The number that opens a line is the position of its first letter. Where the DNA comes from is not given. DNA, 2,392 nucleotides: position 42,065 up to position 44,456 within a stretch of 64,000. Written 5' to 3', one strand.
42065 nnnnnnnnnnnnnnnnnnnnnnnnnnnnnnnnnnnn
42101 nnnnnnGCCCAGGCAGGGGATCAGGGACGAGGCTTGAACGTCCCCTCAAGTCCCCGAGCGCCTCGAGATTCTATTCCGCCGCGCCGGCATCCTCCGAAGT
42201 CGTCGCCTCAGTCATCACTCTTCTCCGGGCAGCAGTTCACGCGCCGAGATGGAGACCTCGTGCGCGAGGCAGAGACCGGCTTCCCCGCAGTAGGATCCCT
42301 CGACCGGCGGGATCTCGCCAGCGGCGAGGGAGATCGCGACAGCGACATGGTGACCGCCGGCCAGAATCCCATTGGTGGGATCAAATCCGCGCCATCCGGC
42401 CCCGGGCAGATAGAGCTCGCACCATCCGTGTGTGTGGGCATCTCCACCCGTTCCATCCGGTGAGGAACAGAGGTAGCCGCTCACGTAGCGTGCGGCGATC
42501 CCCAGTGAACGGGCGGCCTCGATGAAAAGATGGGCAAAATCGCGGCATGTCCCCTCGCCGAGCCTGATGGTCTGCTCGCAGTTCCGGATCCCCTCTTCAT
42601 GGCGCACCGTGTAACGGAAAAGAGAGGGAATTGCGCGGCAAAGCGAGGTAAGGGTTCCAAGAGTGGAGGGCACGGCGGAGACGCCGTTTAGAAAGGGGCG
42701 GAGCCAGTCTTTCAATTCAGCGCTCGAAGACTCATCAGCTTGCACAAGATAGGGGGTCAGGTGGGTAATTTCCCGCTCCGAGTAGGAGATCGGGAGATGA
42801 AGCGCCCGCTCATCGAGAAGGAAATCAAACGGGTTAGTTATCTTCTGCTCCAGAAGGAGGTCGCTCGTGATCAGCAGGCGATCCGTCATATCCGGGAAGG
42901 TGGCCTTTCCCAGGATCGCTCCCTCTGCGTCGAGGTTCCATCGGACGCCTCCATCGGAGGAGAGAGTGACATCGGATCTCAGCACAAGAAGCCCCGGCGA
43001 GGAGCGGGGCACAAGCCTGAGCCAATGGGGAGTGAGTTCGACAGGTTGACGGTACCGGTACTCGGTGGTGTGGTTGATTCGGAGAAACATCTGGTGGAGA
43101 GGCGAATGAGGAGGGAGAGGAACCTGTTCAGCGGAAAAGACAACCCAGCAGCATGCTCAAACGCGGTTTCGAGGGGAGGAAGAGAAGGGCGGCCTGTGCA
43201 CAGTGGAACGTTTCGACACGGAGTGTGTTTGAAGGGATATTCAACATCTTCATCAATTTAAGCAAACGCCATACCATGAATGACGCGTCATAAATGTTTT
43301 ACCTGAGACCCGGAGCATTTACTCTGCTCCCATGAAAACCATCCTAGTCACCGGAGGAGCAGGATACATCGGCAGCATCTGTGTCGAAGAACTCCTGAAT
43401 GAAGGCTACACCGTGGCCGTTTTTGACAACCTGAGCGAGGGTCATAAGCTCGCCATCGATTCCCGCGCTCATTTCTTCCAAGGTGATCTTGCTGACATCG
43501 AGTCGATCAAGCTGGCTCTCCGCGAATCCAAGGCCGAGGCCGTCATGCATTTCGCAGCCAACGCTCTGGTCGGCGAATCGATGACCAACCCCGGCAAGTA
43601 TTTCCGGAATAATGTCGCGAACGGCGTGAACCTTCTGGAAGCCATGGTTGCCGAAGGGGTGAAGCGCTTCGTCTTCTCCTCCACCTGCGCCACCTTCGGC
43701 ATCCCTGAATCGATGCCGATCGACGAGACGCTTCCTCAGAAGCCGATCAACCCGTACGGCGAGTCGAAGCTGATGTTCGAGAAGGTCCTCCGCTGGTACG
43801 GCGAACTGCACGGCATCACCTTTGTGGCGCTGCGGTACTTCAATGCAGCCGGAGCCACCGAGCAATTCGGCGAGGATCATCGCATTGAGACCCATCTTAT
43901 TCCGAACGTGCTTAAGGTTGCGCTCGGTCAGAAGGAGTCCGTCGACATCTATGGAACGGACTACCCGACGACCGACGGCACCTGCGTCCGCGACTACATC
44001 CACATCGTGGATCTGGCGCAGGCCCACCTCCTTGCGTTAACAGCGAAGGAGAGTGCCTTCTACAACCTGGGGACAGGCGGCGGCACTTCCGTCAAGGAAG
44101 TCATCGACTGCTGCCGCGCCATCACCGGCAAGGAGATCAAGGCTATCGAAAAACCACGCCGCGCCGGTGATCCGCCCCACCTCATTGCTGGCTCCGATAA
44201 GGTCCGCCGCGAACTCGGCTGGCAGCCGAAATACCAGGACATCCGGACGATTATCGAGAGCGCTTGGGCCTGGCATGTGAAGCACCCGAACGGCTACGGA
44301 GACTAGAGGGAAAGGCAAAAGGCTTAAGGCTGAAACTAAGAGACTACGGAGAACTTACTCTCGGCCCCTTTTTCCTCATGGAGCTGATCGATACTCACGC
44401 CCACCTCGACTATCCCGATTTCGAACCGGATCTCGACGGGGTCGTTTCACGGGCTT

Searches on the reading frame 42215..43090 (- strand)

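Call 76: search_protein_families(library=pfam, proteins=[window:42215-43090:-], max_evalue=0.0001)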
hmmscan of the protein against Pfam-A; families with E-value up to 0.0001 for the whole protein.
window:42215-43090:- (291 aa): 2 families
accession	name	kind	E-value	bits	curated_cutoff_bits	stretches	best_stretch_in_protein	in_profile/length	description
PF01841.26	Transglut_core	-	1.3e-17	64.4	23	1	156-238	27-108/108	Transglutaminase-like superfamily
PF08379.15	Bact_transglu_N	-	1.1e-16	61.7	27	1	3-79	1-78/80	Bacterial transglutaminase-like N-terminal region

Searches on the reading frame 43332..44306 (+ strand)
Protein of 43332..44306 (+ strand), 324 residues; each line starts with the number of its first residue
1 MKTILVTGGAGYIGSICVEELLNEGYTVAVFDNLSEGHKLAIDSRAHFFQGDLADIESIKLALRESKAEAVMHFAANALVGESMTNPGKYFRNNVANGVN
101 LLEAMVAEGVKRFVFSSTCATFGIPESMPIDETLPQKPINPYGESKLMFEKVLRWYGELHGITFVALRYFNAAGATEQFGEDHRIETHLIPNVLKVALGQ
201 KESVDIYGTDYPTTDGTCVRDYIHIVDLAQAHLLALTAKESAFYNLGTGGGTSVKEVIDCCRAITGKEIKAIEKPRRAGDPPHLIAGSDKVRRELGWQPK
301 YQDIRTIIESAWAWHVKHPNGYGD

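Call 76: search_protein_families(library=pfam, proteins=[window:43332-44306:+], max_evalue=0.0001)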
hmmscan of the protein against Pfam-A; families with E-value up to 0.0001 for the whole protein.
window:43332-44306:+ (324 aa): 9 families
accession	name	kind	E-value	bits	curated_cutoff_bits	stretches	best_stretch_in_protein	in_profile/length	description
PF01370.27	Epimerase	-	1.4e-60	205.1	20.9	1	4-247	1-240/240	NAD dependent epimerase/dehydratase family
PF16363.11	GDP_Man_Dehyd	-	1.6e-53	182.7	27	1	5-302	1-324/332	GDP-mannose 4,6 dehydratase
PF01073.25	3Beta_HSD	-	5.7e-15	55.5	22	1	5-195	1-198/280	3-beta hydroxysteroid dehydrogenase/isomerase family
PF05368.20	NmrA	-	5.2e-14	53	27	1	2-120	3-109/298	NmrA-like family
PF02719.21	Polysacc_synt_2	-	4e-13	49.6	20.2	1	4-174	1-173/293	Polysaccharide biosynthesis protein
PF04321.23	RmlD_sub_bind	-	4.4e-12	46.1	27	1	3-162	2-145/287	RmlD substrate binding domain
PF13460.12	NAD_binding_10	-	8.4e-12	45.8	27.2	1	8-155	1-133/184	NAD(P)H-binding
PF00106.31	adh_short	-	4.5e-06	26.7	26.6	1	2-68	1-73/195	short chain dehydrogenase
PF07993.18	NAD_binding_4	-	9.7e-06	25.4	20.1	0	41-172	58-207/258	Male sterility protein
